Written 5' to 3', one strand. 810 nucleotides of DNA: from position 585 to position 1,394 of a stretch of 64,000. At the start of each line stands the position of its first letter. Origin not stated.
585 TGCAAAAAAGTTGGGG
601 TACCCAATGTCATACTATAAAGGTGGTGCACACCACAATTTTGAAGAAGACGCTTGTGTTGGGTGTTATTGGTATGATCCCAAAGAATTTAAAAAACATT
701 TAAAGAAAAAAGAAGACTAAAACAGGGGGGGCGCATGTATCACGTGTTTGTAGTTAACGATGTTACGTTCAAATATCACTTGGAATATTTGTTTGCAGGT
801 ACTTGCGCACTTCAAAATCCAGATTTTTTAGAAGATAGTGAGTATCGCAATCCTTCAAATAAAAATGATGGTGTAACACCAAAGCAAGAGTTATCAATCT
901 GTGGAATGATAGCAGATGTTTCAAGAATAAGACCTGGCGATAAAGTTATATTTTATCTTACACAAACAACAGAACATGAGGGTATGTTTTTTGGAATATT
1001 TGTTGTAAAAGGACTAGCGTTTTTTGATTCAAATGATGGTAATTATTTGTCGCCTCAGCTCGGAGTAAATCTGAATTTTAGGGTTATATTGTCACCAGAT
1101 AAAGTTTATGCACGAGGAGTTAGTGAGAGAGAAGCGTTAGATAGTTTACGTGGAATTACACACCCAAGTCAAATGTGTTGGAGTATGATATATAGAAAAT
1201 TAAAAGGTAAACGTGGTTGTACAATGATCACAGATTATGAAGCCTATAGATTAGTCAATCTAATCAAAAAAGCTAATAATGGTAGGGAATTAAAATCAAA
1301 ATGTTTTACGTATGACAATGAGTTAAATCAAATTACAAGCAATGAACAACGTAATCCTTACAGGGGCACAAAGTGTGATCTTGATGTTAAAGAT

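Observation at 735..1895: PUA/EVE-like reader domain fused to a PD-(D/E)XK-like nuclease, encoded next to MTases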

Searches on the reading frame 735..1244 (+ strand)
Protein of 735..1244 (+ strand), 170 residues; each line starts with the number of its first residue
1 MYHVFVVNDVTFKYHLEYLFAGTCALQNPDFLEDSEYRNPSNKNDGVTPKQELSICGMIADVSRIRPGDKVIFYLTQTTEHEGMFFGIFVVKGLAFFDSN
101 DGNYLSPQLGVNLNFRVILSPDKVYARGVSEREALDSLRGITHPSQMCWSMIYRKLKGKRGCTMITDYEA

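Call 38: search_solved_structures(query=A2, max_evalue=10, show_alignments=5)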
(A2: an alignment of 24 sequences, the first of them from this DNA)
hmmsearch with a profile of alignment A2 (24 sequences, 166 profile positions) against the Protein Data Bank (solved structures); distinct sequences matched with E-value up to 10: 10.
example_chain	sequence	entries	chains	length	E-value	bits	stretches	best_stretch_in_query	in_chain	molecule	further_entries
2l3t_A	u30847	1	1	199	0.0013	22.2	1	28-91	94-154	Transcription elongation factor SPT6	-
1wmm_A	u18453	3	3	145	0.0014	22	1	58-120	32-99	Hypothetical UPF0310 protein PH1033 | UPF0310 protein PH1033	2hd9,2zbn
3psj_A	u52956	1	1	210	0.0014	22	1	28-91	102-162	Transcription elongation factor SPT6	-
3psk_A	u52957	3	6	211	0.0015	22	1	28-91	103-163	Transcription elongation factor SPT6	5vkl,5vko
7o3d_A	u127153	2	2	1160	0.011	19.1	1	29-91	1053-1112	Transcription elongation factor SPT6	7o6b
3psi_A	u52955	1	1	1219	0.012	19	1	29-91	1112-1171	Transcription elongation factor SPT6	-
2p5d_A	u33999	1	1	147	0.038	17.4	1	57-140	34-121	UPF0310 protein MJECL36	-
6qtc_A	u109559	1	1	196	0.062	16.7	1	33-91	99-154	tSH2 domain of transcription elongation factor Spt6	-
3pjp_A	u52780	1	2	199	0.064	16.6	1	33-91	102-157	Transcription elongation factor SPT6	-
9oas_J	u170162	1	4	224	1.8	11.9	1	41-85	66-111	G001-14 Fab heavy chain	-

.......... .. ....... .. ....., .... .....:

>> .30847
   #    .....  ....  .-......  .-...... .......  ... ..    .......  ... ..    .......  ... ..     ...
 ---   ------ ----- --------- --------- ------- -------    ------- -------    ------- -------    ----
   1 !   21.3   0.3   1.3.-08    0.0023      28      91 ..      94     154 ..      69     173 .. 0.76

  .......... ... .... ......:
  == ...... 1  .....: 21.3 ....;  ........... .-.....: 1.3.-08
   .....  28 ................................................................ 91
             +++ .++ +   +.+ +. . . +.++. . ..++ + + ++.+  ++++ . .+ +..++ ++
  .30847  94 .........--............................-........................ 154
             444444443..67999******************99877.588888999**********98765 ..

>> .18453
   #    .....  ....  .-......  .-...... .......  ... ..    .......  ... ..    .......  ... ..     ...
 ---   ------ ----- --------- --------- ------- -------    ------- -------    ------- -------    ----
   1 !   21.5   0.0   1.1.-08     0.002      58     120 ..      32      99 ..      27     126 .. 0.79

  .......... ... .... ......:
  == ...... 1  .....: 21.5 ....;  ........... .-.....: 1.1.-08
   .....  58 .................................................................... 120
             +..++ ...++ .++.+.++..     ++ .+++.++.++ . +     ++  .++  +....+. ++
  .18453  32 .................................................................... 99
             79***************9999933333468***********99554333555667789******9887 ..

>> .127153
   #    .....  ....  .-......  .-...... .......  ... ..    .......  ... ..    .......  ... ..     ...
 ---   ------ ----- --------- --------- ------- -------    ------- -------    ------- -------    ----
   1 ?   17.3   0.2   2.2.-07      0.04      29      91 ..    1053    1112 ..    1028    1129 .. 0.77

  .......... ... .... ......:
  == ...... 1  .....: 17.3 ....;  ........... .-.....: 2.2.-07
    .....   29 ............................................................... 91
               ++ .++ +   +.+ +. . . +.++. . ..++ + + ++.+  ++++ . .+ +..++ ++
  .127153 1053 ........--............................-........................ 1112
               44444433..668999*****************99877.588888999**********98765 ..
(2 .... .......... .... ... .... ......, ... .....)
